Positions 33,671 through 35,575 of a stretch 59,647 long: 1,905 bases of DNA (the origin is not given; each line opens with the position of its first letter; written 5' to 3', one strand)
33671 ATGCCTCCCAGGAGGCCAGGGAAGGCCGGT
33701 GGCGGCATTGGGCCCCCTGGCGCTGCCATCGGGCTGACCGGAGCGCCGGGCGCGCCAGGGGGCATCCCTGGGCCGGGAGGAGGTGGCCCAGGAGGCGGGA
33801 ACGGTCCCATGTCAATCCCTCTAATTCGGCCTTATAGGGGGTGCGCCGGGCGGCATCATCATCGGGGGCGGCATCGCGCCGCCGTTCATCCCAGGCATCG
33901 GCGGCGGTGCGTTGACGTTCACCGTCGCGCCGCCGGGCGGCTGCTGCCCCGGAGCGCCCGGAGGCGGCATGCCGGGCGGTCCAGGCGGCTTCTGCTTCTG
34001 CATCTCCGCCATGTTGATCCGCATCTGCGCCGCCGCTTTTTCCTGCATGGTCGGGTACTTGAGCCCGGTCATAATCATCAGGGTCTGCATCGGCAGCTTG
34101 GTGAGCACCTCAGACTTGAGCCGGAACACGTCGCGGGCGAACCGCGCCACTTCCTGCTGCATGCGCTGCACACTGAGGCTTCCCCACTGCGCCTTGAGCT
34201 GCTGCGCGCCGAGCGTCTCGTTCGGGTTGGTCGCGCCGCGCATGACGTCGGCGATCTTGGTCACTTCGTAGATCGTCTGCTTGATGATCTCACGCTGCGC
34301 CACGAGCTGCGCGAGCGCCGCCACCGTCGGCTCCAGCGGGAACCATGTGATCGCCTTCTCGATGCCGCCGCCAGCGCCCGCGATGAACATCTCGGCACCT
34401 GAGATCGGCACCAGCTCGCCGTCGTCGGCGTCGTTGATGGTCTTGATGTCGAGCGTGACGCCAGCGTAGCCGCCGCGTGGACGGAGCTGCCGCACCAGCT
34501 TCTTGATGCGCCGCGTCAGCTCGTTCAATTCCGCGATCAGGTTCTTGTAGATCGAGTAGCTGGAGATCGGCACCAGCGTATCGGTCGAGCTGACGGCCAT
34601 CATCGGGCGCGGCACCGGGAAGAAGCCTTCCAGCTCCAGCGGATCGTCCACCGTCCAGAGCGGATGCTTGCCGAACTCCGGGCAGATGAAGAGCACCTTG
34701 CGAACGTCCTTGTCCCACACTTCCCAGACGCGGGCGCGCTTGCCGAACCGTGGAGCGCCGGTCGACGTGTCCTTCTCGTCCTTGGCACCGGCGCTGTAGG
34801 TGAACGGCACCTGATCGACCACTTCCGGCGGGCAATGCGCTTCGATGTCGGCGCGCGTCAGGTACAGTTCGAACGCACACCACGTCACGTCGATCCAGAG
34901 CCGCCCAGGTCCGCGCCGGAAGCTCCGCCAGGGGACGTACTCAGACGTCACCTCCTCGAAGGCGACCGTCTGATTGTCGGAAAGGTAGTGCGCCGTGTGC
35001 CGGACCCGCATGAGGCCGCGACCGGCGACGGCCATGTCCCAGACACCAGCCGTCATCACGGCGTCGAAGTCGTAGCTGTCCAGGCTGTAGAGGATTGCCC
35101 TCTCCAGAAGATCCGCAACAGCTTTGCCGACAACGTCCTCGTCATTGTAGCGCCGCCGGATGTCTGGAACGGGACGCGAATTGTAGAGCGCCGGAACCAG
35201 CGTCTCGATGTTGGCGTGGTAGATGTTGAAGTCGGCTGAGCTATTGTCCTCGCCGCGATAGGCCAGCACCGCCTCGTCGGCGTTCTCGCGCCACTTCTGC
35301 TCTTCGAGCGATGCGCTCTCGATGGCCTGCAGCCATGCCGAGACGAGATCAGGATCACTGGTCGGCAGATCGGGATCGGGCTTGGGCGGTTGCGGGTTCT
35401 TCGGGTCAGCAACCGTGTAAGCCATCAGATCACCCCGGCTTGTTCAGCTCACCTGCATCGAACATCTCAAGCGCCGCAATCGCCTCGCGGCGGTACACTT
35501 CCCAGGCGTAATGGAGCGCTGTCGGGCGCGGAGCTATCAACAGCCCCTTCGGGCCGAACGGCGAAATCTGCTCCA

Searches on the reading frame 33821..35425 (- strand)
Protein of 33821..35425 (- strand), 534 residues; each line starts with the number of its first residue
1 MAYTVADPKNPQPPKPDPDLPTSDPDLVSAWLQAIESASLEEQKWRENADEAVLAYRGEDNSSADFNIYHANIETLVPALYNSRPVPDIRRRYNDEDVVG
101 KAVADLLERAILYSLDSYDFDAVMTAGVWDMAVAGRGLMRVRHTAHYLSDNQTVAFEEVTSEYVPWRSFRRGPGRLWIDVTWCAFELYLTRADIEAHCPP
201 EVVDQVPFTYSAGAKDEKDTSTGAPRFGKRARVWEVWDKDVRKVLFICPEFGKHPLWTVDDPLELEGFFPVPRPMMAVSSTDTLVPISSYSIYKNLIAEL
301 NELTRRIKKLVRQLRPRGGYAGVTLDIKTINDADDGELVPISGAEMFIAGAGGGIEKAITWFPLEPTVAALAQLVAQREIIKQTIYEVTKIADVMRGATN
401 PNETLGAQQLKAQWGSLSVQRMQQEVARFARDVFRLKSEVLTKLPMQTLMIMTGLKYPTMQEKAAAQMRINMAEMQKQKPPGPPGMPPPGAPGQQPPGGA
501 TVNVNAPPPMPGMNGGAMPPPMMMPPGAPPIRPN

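Call 60: search_protein_families(library=pfam, proteins=[window:33821-35425:-], max_evalue=0.001)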
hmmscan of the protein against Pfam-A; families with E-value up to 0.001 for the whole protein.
window:33821-35425:- (534 aa): 1 family
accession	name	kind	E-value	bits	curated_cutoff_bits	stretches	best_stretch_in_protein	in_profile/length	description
PF16510.12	P22_portal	-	0.00021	20.4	26.1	1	66-244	48-215/594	Phage P22-like portal protein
